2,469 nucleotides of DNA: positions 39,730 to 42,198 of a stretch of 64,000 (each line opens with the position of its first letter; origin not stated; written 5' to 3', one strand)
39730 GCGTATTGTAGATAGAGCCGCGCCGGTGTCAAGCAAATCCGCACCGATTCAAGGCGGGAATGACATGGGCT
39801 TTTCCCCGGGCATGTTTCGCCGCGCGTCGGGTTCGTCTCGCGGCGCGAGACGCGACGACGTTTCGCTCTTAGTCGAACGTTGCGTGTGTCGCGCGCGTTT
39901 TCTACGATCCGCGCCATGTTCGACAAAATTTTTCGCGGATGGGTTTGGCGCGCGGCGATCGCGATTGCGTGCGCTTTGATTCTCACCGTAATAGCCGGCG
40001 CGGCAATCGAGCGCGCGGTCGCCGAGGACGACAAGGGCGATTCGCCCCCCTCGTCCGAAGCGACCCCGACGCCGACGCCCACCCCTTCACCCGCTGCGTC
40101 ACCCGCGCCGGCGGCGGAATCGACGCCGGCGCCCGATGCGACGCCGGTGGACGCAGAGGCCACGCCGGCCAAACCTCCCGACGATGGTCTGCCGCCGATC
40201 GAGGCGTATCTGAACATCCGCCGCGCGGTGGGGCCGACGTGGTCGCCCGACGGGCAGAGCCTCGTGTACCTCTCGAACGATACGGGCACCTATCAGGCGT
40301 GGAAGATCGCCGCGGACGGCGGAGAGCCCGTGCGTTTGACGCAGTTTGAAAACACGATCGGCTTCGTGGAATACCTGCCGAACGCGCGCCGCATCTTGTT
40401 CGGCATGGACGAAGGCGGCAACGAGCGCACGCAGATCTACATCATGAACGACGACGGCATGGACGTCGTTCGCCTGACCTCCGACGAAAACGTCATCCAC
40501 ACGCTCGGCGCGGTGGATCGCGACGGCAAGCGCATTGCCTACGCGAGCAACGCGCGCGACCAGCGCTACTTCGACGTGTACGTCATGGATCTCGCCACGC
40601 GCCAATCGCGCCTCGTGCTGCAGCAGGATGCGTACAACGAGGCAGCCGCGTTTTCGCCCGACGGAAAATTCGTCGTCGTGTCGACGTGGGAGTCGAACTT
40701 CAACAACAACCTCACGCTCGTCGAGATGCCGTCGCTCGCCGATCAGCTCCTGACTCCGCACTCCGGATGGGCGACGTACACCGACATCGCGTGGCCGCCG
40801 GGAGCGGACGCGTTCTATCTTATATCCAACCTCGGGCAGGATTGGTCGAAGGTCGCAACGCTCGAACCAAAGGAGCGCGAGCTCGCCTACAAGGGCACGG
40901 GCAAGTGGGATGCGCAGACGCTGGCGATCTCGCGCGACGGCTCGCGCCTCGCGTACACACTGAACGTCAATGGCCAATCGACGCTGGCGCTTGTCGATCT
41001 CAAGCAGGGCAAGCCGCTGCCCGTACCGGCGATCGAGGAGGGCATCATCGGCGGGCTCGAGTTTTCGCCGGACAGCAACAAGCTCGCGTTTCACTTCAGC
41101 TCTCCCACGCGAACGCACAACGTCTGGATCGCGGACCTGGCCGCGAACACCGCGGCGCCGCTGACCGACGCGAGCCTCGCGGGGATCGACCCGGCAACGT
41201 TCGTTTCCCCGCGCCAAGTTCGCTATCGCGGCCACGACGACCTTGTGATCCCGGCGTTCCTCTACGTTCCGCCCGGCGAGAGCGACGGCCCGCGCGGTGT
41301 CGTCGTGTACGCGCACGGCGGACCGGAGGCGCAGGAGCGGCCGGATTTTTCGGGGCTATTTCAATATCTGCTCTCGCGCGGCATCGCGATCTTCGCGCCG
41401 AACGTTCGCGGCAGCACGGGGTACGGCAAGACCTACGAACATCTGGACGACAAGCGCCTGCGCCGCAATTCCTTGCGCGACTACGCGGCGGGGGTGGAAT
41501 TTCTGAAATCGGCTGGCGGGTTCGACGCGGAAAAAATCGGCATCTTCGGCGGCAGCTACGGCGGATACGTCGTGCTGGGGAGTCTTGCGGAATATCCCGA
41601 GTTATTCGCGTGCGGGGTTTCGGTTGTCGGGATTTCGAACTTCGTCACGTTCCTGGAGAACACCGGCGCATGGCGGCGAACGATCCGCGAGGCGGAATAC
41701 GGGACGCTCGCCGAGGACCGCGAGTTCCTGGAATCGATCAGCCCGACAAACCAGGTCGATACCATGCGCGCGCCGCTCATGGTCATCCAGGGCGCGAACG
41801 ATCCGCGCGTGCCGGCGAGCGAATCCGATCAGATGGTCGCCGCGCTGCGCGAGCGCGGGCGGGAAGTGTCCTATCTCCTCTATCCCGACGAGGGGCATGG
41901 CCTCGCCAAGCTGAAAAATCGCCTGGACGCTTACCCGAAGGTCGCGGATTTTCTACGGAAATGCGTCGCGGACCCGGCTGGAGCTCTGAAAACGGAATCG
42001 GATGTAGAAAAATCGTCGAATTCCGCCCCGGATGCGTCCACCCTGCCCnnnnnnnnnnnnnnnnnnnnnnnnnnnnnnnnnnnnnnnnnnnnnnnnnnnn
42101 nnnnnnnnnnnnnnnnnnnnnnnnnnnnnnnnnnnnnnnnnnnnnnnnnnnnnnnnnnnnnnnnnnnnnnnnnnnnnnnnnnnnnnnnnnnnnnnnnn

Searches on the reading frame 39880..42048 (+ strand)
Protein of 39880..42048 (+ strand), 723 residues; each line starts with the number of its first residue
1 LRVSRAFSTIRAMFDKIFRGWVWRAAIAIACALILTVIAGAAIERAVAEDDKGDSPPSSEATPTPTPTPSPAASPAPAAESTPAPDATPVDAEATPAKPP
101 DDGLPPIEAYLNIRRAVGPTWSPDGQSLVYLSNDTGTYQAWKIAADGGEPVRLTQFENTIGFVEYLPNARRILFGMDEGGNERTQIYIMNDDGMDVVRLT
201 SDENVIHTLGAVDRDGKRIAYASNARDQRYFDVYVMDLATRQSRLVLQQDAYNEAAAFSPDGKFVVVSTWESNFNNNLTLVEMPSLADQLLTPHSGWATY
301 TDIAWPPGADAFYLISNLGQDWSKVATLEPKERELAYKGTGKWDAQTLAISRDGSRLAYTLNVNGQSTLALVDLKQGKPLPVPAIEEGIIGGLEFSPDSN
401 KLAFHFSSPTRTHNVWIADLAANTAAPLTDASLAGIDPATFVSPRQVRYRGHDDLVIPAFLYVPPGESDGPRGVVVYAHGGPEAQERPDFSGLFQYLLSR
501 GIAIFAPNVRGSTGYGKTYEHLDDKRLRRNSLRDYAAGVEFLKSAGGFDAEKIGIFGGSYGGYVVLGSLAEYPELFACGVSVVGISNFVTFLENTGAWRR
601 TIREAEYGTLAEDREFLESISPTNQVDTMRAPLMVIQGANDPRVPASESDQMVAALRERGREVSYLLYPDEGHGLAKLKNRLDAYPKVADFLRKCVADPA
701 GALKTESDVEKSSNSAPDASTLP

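Call 13: find_homologous_proteins(query=window:39880-42048:+, max_evalue=1e-30)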
Query window:39880-42048:+ (723 aa): 509 proteins with E <= 1e-30 among 8000 candidates; the best 120 are listed.
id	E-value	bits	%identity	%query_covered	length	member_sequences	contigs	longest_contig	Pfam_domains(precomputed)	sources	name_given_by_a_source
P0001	0.0e+0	1622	100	98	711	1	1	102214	PF25174.2,PF00930.28,PF01738.25,PF00561.27,PF07676.19,PF12146.16,PF02129.25,PF00326.28,PF26549.1,PF26550.2,PF02897.22,PF20434.6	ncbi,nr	ncbi:S9 family peptidase [bacterium]|nr:S9 family peptidase [bacterium]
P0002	5.5e-236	803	58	82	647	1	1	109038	PF25174.2,PF00930.28,PF01738.25,PF00561.27,PF07676.19,PF12146.16,PF02129.25,PF00326.28,PF26549.1,PF26550.2,PF02897.22,PF20434.6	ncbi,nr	ncbi:MAG: S9 family peptidase [Deltaproteobacteria bacterium]|nr:S9 family peptidase [Deltaproteobac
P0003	1.0e-228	779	55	84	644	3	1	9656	PF25174.2,PF00930.28,PF01738.25,PF00561.27,PF07676.19,PF12146.16,PF02129.25,PF00326.28,PF26549.1,PF26550.2,PF02897.22,PF20434.6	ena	-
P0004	4.3e-227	774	55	82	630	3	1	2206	PF25174.2,PF00930.28,PF01738.25,PF00561.27,PF07676.19,PF12146.16,PF02129.25,PF00326.28,PF26549.1,PF12697.14,PF26550.2,PF02897.22,PF20434.6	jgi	jgi:dipeptidyl aminopeptidase/acylaminoacyl peptidase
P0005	1.5e-223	762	57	83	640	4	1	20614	PF02129.25,PF00326.28,PF25174.2,PF26549.1,PF00930.28,PF01738.25,PF26550.2,PF00561.27,PF02897.22,PF07676.19,PF12146.16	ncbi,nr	ncbi:MAG: S9 family peptidase [Deltaproteobacteria bacterium]|nr:S9 family peptidase [Deltaproteobac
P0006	1.5e-217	742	54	85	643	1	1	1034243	PF25174.2,PF00930.28,PF23381.2,PF01738.25,PF00561.27,PF07676.19,PF12146.16,PF00326.28,PF26549.1,PF26550.2,PF02897.22,PF20434.6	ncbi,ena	-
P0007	1.8e-215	735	54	82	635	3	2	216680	PF02129.25,PF00326.28,PF25174.2,PF26549.1,PF00930.28,PF01738.25,PF26550.2,PF02897.22,PF07676.19,PF20434.6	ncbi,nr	ncbi:MAG: S9 family peptidase [Deltaproteobacteria bacterium]|nr:S9 family peptidase [Deltaproteobac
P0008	1.0e-192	660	51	81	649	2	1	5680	PF25174.2,PF01738.25,PF00561.27,PF07676.19,PF12146.16,PF02129.25,PF00326.28,PF26549.1,PF12697.14,PF26550.2,PF02897.22,PF20434.6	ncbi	-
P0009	1.4e-191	656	51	82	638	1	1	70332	PF25174.2,PF00930.28,PF01738.25,PF00561.27,PF12146.16,PF02129.25,PF00756.27,PF00326.28,PF26549.1,PF12697.14,PF26550.2,PF20434.6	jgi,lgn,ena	-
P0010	2.7e-181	622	47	84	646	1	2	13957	PF25174.2,PF00930.28,PF01738.25,PF00561.27,PF07676.19,PF12146.16,PF02129.25,PF00326.28,PF26549.1,PF12697.14,PF08840.18,PF26550.2,PF20434.6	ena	-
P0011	3.4e-181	622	49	83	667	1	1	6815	PF02129.25,PF00326.28,PF25174.2,PF26549.1,PF00930.28,PF01738.25,PF26550.2,PF00561.27,PF02897.22,PF07676.19,PF20434.6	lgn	-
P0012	7.9e-181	621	51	82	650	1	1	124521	PF02129.25,PF00326.28,PF07859.20,PF25174.2,PF26549.1,PF01738.25,PF26550.2,PF00561.27,PF02897.22,PF07676.19,PF20434.6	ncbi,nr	ncbi:MAG: prolyl oligopeptidase family serine peptidase [Candidatus Alcyoniella australis]|nr:prolyl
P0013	9.4e-181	621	49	82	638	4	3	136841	PF25174.2,PF00930.28,PF01738.25,PF00561.27,PF12146.16,PF02129.25,PF00756.27,PF00326.28,PF26549.1,PF12697.14,PF26550.2,PF20434.6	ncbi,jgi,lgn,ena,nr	ncbi:MAG TPA: S9 family peptidase [bacterium]|nr:S9 family peptidase [bacterium]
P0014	1.3e-179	617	49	82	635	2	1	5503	PF07859.20,PF00930.28,PF01738.25,PF00561.27,PF07676.19,PF12146.16,PF02129.25,PF00326.28,PF26549.1,PF05448.19,PF12697.14,PF26550.2,PF02897.22,PF20434.6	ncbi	-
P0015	3.7e-179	615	49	81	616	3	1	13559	PF07859.20,PF25174.2,PF00930.28,PF01738.25,PF00561.27,PF07676.19,PF12146.16,PF02129.25,PF00326.28,PF26549.1,PF26550.2,PF20434.6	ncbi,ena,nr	ncbi:MAG: S9 family peptidase [Chloroflexi bacterium]|nr:S9 family peptidase [Chloroflexota bacteriu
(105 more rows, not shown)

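Call 16: find_encoding_contigs(protein=P0002, flank=4000, max_places=3)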
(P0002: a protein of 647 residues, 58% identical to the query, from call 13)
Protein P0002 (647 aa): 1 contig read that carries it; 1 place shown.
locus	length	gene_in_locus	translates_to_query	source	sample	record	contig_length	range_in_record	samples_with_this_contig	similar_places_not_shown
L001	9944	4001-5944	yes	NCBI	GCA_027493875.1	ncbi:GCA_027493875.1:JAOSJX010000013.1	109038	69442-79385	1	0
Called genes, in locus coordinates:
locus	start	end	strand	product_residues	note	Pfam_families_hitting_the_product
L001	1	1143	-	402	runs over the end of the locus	PF00009:GTP_EFTU, PF03144:GTP_EFTU_D2, PF03143:GTP_EFTU_D3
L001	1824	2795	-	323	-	-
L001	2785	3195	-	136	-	-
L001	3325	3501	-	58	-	-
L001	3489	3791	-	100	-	-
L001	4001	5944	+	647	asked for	PF25174:Beta-prop_THOC3, PF26549:Tricorn_N, PF26550:Tricorn_2nd, PF02897:Peptidase_S9_N (weak), PF26549:Tricorn_N, PF01738:DLH, PF20434:BD-FAE (weak), PF00326:Peptidase_S9, +5 more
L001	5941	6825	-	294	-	PF05653:Mg_trans_NIPA (weak), PF00892:EamA (weak)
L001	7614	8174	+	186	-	-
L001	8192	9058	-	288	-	PF00106:adh_short, PF08643:DUF1776, PF08659:KR, PF01370:Epimerase (faint), PF13561:adh_short_C2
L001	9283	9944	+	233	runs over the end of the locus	PF04862:DUF642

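Call 17: find_encoding_contigs(protein=P0005, flank=4000, max_places=3)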
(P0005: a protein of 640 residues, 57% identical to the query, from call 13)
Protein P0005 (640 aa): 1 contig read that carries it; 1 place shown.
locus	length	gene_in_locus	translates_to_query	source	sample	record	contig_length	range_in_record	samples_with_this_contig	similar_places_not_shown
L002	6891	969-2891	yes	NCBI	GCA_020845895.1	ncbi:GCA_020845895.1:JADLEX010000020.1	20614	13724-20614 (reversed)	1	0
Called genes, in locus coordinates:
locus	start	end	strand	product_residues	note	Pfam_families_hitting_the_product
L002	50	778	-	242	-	PF00515:TPR_1 (faint), PF07719:TPR_2 (faint), PF12895:ANAPC3 (weak), PF13176:TPR_7 (faint), PF13181:TPR_8 (faint), PF13424:TPR_12 (faint), PF13428:TPR_14 (faint), PF13432:TPR_16, +2 more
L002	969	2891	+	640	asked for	PF26550:Tricorn_2nd, PF26549:Tricorn_N (weak), PF02897:Peptidase_S9_N, PF26549:Tricorn_N, PF25174:Beta-prop_THOC3 (weak), PF26550:Tricorn_2nd (weak), PF00326:Peptidase_S9, PF01738:DLH, +5 more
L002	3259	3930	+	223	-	PF01464:SLT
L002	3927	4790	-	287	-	PF01048:PNP_UDP_1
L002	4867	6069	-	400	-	PF04389:Peptidase_M28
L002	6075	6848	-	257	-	PF03781:FGE-sulfatase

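Call 18: find_encoding_contigs(protein=P0007, flank=4000, max_places=3)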
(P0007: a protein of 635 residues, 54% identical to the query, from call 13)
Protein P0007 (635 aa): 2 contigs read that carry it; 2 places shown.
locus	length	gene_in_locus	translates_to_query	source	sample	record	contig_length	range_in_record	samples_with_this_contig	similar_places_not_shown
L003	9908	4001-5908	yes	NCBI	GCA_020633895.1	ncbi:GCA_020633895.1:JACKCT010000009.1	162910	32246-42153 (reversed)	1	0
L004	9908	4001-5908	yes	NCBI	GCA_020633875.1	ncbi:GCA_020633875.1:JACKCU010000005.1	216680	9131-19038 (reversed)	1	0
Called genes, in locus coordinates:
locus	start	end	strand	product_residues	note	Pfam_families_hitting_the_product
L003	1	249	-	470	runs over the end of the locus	PF03951:Gln-synt_N, PF00120:Gln-synt_C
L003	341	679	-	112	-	PF00543:P-II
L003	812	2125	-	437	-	PF03951:Gln-synt_N, PF00120:Gln-synt_C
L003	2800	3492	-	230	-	PF01844:HNH, PF14279:HNH_5 (weak)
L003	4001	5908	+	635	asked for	PF00930:DPPIV_N (faint), PF25174:Beta-prop_THOC3 (weak), PF26549:Tricorn_N (weak), PF26550:Tricorn_2nd, PF26549:Tricorn_N, PF20434:BD-FAE (weak), PF00326:Peptidase_S9, PF01738:DLH, +3 more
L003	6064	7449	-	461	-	PF00890:FAD_binding_2 (weak), PF01134:GIDA (faint), PF07992:Pyr_redox_2, PF12831:FAD_oxidored, PF13450:NAD_binding_8 (weak), PF13738:Pyr_redox_3, PF00070:Pyr_redox, PF02852:Pyr_redox_dim, +2 more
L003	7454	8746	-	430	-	PF00364:Biotin_lipoyl, PF02817:E3_binding, PF00198:2-oxoacid_dh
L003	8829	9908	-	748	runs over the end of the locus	PF00676:E1_dh, PF02779:Transket_pyr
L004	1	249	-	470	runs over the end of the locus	PF03951:Gln-synt_N, PF00120:Gln-synt_C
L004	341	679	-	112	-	PF00543:P-II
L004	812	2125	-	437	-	PF03951:Gln-synt_N, PF00120:Gln-synt_C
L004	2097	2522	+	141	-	-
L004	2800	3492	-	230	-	PF01844:HNH, PF14279:HNH_5 (weak)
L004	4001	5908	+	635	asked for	PF00930:DPPIV_N (faint), PF25174:Beta-prop_THOC3 (weak), PF26549:Tricorn_N (weak), PF26550:Tricorn_2nd, PF26549:Tricorn_N, PF20434:BD-FAE (weak), PF00326:Peptidase_S9, PF01738:DLH, +3 more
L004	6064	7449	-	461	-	PF00890:FAD_binding_2 (weak), PF01134:GIDA (faint), PF07992:Pyr_redox_2, PF12831:FAD_oxidored, PF13450:NAD_binding_8 (weak), PF13738:Pyr_redox_3, PF00070:Pyr_redox, PF02852:Pyr_redox_dim, +2 more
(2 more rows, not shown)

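Call 33: find_encoding_contigs(protein=P0003, flank=3000, max_places=3)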
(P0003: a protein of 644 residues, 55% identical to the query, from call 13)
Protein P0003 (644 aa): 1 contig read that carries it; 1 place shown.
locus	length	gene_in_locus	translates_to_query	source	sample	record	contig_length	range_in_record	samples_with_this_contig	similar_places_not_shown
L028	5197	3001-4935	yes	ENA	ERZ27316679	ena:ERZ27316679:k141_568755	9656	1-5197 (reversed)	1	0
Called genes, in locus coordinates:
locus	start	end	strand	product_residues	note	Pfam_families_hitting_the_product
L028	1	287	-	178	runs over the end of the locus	PF02357:NusG, PF00467:KOW (faint)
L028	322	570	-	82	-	PF00584:SecE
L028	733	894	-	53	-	PF00471:Ribosomal_L33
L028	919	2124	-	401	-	PF00009:GTP_EFTU, PF03144:GTP_EFTU_D2, PF03143:GTP_EFTU_D3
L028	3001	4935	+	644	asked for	PF25174:Beta-prop_THOC3, PF26549:Tricorn_N (weak), PF26550:Tricorn_2nd, PF02897:Peptidase_S9_N, PF26549:Tricorn_N (weak), PF00561:Abhydrolase_1, PF01738:DLH, PF00326:Peptidase_S9, +5 more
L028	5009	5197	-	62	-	?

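Call 34: find_encoding_contigs(protein=P0006, flank=3000, max_places=3)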
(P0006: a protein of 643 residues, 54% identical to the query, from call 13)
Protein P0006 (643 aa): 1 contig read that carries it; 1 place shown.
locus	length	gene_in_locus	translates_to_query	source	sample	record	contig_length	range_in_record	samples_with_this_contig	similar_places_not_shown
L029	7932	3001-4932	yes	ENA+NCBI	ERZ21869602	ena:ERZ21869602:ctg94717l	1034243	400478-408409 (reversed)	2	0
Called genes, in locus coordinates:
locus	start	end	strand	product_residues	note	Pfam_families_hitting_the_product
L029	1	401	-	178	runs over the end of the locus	PF02357:NusG, PF00467:KOW (weak)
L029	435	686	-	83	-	PF00584:SecE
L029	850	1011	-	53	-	PF00471:Ribosomal_L33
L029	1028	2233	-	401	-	PF00009:GTP_EFTU, PF03144:GTP_EFTU_D2, PF03143:GTP_EFTU_D3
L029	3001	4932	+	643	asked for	PF00930:DPPIV_N (weak), PF26550:Tricorn_2nd, PF25174:Beta-prop_THOC3, PF26549:Tricorn_N, PF07676:PD40 (weak), PF02897:Peptidase_S9_N, PF00326:Peptidase_S9, PF01738:DLH, +4 more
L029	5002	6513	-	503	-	PF00930:DPPIV_N (faint), PF26550:Tricorn_2nd, PF07676:PD40, PF26549:Tricorn_N, PF07676:PD40 (weak), PF00691:OmpA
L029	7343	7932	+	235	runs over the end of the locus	-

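Call 35: find_encoding_contigs(protein=P0008, flank=3000, max_places=3)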
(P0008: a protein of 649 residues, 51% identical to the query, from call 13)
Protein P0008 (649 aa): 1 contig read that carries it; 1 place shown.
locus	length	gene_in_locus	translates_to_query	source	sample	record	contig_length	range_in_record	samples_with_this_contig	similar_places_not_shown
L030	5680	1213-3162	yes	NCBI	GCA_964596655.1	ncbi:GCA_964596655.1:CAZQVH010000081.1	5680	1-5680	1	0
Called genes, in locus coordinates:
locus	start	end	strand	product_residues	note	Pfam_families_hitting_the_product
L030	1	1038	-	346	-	?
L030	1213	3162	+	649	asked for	PF25174:Beta-prop_THOC3, PF26550:Tricorn_2nd, PF26549:Tricorn_N, PF01738:DLH, PF02129:Peptidase_S15, PF20434:BD-FAE, PF00561:Abhydrolase_1, PF00326:Peptidase_S9, +4 more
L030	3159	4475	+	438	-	-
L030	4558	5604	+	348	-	PF00850:Hist_deacetyl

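Call 36: find_encoding_contigs(protein=P0009, flank=3000, max_places=3)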
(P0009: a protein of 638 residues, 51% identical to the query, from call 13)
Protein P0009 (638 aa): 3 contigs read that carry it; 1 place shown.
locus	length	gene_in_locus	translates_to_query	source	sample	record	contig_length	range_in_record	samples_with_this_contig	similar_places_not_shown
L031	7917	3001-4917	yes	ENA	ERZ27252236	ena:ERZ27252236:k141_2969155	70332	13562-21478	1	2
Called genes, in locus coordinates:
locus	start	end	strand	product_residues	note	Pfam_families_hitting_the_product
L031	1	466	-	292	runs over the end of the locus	PF01882:DUF58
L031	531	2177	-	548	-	-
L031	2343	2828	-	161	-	-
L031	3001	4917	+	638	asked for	PF26550:Tricorn_2nd, PF25174:Beta-prop_THOC3 (weak), PF26549:Tricorn_N (weak), PF20434:BD-FAE, PF00561:Abhydrolase_1, PF12146:Hydrolase_4, PF00326:Peptidase_S9, PF01738:DLH, +4 more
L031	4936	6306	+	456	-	PF13472:Lipase_GDSL_2 (faint), PF13424:TPR_12 (faint), PF13431:TPR_17 (faint), PF13414:TPR_11 (weak), PF13432:TPR_16, PF14559:TPR_19, PF00515:TPR_1 (weak), PF07719:TPR_2 (weak), +1 more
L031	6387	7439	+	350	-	PF00850:Hist_deacetyl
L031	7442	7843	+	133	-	PF01951:Archease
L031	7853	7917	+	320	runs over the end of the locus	PF00005:ABC_tran, PF08352:oligo_HPY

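Call 53: find_encoding_contigs(protein=P0001, flank=1000, max_places=2)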
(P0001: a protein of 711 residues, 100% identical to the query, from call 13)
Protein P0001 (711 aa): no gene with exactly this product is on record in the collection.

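Call 60: search_protein_families(library=ncbifam, proteins=[window:39916-42048:+], max_evalue=0.00001)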
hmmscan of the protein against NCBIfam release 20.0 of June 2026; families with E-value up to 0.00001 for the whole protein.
window:39916-42048:+ (711 aa): 9 families
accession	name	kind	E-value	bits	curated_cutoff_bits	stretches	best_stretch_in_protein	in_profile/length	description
NF053518.1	DipepPtdsDpp5Prph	equivalog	7.1e-34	117.3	900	1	333-669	300-639/655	dipeptidyl-peptidase Dpp5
TIGR02800.1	propeller_TolB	equivalog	5.5e-29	101.3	343.15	1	104-272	237-398/418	Tol-Pal system beta propeller repeat protein TolB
NF033523.0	lasso_peptidase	equivalog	1e-28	100.5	400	2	508-674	463-627/638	Atxe2 family lasso peptide isopeptidase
NF007511.0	PRK10115.1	equivalog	1.8e-14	53.1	1313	1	384-678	369-667/686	oligopeptidase B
NF002183.0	PRK01029.1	equivalog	1.8e-11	43.8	405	0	147-269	282-400/429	Tol-Pal system protein TolB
NF050058.1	e_dPHAscl_type1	hypoth_equivalog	9.5e-11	41.7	150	1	447-646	10-206/276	extracellular catalytic domain type 1 short-chain-length polyhydroxyalkanoate depolymerase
NF007857.0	PRK10566.1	equivalog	1.2e-09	38.3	201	1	517-652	85-220/249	esterase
NF041440.1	hydrolase_YghX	exception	1.7e-07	30.7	460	0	509-572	147-208/292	YghX family hydrolase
NF052354.1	EstLipQMycob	equivalog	3.4e-06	25.9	700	1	598-701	310-416/418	esterase LipQ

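Call 62: search_protein_families(library=pfam, proteins=[L001:7614-8174:+], max_evalue=0.0001)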
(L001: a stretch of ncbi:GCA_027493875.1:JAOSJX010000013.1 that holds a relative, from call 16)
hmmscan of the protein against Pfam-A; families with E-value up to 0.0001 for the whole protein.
L001:7614-8174:+ (186 aa): 0 families

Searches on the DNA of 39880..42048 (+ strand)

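Call 63: search_rna_families(sources=[L001, L002, L008, L023], threshold=evalue, max_evalue=1)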
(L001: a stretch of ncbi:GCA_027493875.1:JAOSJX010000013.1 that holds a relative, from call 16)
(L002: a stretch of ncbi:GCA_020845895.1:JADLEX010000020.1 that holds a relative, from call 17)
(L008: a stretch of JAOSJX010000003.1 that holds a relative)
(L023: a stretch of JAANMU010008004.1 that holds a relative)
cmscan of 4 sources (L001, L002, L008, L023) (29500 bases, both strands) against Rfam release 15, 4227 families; matches with E-value up to 1: 5.
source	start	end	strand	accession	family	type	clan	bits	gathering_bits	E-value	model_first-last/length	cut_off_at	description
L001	1545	1617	-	RF00005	tRNA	Gene; tRNA;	CL00001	68.7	29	3.3e-13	1-71/71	no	tRNA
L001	1215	1285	-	RF00005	tRNA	Gene; tRNA;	CL00001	65.2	29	3.1e-12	1-71/71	no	tRNA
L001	1449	1531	-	RF00005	tRNA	Gene; tRNA;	CL00001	59.6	29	1.1e-10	1-71/71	no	tRNA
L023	2647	2732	+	RF02869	ncS025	Gene; sRNA;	-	30.1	46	0.11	1-85/85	no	Burkholderia sRNA 25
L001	1214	1285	+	RF04354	Plastid-ycf2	Cis-reg;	-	23.5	65.7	0.95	1-75/75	no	Plastid-ycf2 5UTR RNA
